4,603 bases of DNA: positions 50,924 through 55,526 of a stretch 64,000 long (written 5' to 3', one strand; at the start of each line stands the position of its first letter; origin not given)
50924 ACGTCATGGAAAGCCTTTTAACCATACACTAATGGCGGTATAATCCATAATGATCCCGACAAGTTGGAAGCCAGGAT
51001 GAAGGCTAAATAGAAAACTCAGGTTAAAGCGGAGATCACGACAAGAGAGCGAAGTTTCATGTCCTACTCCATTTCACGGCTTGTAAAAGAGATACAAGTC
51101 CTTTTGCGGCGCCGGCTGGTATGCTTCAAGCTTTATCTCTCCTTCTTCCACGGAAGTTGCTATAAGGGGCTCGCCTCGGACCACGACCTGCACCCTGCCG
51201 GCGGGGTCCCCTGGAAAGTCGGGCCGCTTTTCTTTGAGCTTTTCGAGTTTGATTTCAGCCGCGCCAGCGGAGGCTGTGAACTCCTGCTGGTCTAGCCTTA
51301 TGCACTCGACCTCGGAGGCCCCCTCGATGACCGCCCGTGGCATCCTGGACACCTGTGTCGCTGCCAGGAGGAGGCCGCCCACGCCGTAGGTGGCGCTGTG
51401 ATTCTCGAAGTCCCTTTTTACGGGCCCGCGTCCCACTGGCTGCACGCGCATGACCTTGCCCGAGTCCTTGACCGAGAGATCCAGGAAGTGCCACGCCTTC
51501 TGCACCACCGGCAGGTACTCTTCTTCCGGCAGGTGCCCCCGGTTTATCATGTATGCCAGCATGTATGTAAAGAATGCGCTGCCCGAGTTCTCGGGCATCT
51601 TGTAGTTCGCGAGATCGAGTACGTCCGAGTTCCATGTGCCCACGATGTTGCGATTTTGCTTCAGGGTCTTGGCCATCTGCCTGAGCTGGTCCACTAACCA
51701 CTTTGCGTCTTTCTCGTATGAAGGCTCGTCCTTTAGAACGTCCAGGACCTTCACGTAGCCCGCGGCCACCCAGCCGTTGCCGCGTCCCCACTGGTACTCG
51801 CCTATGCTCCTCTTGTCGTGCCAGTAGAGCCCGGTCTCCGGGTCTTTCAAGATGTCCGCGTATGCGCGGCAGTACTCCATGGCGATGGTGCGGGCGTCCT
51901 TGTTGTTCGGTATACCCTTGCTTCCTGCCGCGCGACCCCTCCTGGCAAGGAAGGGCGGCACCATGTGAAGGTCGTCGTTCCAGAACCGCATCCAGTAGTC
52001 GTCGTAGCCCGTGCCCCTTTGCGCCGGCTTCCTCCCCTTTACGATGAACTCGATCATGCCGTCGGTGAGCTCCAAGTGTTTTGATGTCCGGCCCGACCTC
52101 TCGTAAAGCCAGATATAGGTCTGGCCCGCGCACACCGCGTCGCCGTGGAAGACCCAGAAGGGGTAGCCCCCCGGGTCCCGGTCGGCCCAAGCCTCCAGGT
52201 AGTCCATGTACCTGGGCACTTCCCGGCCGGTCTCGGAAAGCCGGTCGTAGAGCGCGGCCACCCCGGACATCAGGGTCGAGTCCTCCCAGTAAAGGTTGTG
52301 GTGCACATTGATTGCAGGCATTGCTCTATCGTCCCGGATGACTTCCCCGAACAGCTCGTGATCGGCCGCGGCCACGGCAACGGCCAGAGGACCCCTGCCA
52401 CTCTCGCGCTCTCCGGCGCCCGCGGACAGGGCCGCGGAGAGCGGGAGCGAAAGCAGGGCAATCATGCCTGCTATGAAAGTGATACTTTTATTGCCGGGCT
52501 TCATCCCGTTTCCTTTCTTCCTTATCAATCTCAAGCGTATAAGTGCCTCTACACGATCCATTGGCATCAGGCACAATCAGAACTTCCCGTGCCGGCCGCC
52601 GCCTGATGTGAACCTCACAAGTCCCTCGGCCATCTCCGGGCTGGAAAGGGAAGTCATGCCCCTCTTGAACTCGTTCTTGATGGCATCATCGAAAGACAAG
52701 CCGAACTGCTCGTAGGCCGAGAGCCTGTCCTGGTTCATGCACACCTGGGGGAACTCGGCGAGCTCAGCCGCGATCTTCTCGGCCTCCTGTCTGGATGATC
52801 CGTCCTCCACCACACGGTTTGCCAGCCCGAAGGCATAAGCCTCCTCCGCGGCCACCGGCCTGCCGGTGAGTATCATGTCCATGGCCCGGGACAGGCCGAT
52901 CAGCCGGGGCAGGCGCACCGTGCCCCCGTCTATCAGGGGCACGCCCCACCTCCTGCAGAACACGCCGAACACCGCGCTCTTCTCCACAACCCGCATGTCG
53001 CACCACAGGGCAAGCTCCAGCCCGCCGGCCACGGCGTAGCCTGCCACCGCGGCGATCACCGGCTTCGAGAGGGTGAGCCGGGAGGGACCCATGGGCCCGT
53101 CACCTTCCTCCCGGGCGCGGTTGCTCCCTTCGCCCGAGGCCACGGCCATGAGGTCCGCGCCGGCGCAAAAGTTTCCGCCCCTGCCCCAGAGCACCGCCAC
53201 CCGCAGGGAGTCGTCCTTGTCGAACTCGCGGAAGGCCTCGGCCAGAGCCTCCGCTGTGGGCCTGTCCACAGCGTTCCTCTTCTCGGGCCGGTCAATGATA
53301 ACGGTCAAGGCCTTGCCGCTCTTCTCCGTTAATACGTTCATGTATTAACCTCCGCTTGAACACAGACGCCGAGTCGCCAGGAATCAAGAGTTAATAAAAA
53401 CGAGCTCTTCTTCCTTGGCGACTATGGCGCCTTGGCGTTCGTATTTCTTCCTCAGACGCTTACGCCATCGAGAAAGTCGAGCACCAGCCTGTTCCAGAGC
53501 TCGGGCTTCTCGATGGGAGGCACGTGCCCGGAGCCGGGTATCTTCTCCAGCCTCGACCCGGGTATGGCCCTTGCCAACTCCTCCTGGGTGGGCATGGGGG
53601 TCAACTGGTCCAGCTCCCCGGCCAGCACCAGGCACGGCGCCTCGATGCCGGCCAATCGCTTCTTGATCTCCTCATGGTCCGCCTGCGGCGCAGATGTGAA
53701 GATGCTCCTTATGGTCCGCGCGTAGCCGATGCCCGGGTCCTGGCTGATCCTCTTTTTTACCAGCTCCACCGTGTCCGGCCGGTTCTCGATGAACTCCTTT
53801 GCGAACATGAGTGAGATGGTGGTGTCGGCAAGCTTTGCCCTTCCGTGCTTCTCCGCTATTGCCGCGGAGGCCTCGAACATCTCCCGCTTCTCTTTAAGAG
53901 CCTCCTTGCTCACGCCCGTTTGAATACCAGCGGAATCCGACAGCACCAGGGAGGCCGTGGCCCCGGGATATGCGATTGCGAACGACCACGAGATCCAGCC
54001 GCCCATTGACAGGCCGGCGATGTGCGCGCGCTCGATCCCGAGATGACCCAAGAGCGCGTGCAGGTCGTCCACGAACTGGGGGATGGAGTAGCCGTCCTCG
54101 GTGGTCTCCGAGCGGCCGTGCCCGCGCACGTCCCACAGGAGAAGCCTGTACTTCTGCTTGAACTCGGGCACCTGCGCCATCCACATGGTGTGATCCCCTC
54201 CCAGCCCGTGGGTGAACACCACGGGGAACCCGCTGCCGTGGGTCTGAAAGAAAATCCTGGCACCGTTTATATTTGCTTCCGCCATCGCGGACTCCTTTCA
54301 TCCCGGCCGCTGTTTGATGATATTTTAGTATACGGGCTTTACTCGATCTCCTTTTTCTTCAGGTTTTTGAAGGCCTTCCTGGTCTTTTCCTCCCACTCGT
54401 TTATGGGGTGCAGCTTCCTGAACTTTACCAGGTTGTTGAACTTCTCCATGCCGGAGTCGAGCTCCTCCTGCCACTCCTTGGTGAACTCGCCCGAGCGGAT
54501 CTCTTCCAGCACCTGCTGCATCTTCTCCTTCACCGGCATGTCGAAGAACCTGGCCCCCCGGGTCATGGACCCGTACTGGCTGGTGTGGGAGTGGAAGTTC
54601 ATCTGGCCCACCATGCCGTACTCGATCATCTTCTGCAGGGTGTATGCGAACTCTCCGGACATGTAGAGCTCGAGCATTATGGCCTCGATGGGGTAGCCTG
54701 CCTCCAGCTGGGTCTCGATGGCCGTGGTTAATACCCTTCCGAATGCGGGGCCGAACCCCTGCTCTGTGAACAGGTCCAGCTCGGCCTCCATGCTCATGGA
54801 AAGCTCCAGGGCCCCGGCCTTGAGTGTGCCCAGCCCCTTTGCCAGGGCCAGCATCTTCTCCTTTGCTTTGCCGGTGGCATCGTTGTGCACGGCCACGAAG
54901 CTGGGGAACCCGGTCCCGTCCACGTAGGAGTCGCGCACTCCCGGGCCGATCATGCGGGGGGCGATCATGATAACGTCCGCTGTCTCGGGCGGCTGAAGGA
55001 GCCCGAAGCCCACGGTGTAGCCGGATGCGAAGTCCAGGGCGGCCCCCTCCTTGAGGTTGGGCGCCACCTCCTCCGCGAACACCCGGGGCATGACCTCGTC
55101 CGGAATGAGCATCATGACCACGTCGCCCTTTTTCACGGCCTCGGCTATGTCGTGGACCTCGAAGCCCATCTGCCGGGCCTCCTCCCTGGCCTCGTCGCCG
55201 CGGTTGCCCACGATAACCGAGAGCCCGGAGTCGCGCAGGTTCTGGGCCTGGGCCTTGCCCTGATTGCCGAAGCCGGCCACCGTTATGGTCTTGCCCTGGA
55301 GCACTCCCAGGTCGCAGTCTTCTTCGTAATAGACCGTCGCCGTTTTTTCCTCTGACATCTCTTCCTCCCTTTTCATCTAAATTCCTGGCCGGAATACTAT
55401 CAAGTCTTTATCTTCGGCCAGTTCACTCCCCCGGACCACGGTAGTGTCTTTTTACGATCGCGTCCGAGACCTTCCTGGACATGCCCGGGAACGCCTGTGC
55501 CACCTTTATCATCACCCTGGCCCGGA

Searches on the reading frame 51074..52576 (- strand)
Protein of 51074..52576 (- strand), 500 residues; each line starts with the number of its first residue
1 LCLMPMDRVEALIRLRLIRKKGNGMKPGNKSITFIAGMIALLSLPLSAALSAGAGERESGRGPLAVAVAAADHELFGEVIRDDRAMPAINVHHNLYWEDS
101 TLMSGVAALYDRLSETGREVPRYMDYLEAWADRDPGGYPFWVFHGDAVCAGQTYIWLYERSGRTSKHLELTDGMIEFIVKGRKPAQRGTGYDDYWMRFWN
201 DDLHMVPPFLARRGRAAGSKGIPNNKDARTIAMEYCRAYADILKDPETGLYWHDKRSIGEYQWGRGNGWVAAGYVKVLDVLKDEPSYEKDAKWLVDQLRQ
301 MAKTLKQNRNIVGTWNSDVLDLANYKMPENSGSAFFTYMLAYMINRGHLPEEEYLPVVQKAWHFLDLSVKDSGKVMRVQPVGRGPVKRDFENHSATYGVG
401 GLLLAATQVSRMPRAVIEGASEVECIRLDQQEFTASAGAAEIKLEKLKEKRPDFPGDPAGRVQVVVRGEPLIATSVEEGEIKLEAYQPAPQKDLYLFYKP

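Call 11: search_protein_families(library=pfam, proteins=[window:51074-52576:-], max_evalue=0.01)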
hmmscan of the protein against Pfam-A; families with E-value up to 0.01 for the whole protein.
window:51074-52576:- (500 aa): 1 family
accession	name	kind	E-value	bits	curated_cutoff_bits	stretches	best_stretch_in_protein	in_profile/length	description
PF07470.19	Glyco_hydro_88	-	9.7e-48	163.4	26.6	1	86-412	18-351/352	Glycosyl Hydrolase Family 88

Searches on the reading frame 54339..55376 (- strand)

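Call 67: search_protein_families(library=pfam, proteins=[window:54339-55376:-], max_evalue=0.00001)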
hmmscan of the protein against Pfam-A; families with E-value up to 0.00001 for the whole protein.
window:54339-55376:- (345 aa): 6 families
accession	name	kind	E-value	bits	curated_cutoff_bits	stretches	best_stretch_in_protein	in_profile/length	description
PF07991.19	KARI_N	-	1.1e-59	201.2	20.6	1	25-188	1-165/165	Acetohydroxy acid isomeroreductase, NADPH-binding domain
PF01450.25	KARI_C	-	1.5e-23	84.2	29.1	1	196-336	3-142/144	Ketol-acid reductoisomerase, C-terminal domain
PF02826.25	2-Hacid_dh_C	-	1.2e-08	35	25.1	1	18-93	26-101/178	D-isomer specific 2-hydroxyacid dehydrogenase, NAD binding domain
PF03446.21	NAD_binding_2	-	2.8e-08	34.4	21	1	30-113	1-88/161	NAD binding domain of 6-phosphogluconate dehydrogenase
PF03807.23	F420_oxidored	-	3.3e-07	31.3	21.6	1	31-110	2-85/94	NADP oxidoreductase coenzyme F420-dependent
PF00670.27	AdoHcyase_NAD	-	9.4e-07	29.5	27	1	25-88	20-83/162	S-adenosyl-L-homocysteine hydrolase, NAD binding domain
